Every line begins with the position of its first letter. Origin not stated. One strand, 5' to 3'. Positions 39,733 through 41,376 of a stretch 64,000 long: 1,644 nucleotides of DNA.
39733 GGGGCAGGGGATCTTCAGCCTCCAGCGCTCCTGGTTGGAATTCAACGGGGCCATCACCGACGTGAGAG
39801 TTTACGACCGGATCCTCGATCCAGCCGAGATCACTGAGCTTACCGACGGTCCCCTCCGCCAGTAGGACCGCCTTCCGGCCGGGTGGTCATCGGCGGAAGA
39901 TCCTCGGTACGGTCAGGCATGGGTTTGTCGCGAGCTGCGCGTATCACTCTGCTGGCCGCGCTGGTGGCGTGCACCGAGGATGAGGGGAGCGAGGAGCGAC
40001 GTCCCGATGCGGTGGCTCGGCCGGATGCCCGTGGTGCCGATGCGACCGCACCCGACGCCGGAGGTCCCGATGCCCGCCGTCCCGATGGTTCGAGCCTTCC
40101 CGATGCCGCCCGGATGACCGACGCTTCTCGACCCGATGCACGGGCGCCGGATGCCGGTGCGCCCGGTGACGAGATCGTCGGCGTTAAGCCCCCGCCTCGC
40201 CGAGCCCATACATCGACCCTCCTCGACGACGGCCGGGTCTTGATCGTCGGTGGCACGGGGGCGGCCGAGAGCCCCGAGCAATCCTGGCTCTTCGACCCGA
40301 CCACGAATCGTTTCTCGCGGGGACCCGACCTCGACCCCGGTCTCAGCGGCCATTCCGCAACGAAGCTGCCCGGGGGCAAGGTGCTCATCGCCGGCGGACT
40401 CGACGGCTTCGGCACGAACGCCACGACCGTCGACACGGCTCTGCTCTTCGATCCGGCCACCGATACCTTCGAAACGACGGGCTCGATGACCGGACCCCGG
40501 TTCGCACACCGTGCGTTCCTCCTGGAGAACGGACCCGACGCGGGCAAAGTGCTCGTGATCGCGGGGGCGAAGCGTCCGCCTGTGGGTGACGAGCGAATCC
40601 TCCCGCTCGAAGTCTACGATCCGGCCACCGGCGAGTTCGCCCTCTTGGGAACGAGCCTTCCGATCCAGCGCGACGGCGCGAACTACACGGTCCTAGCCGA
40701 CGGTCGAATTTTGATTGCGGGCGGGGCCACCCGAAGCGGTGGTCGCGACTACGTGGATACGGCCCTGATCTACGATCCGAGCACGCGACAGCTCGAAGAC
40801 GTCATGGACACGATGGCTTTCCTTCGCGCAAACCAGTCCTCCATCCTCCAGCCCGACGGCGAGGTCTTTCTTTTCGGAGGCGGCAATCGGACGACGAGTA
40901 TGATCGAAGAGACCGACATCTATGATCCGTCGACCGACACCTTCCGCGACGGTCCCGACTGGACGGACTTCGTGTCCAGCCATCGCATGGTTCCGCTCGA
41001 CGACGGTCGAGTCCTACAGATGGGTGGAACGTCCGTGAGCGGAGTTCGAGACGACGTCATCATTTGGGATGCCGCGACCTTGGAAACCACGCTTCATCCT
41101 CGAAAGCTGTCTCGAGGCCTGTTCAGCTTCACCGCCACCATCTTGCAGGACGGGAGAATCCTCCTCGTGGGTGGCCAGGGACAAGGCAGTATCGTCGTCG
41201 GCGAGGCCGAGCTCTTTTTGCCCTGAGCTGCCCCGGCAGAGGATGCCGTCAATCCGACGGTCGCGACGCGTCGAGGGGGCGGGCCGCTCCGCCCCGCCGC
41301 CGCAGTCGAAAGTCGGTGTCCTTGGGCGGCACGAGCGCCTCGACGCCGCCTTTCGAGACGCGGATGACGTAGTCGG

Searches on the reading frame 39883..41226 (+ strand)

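Call 97: search_protein_families(library=pfam, proteins=[window:39883-41226:+], max_evalue=0.001)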
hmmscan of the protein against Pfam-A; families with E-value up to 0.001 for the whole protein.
window:39883-41226:+ (447 aa): 10 families
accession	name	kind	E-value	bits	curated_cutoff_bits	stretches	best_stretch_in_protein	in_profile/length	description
PF13964.12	Kelch_6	-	8.9e-31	105.3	25.3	3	157-206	5-50/50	Kelch motif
PF13418.12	Kelch_4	-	7.6e-28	96.7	21.6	1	105-150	1-47/49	Galactose oxidase, central domain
PF24681.1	Kelch_KLHDC2_KLHL20_DRC7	-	1.3e-21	77.4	50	3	100-215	98-213/221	KLHDC2/KLHL20/DRC7 Kelch-repeats domain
PF01344.31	Kelch_1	-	1.7e-18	66.2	20.1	0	164-202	11-45/46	Kelch motif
PF07646.21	Kelch_2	-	2.2e-18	65.6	21.3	0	106-150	2-47/48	Kelch motif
PF13415.12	Kelch_3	-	5e-17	62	22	1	164-209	1-43/48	Galactose oxidase, central domain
PF24981.1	Beta-prop_ATRN-LZTR1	-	1.3e-08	34.9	50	0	107-216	93-212/289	Attractin/LZTR1 beta-propeller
PF07250.17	Glyoxal_oxid_N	-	1.9e-05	24.5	37.5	0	346-435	50-139/243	Glyoxal oxidase N-terminus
PF25210.1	Kelch_FKB95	-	0.00017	21.7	70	0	104-200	30-124/268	FKB95, Kelch-repeats domain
PF24996.1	NANM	-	0.00076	18.9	45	0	221-308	64-151/350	N-acetylneuraminate epimerase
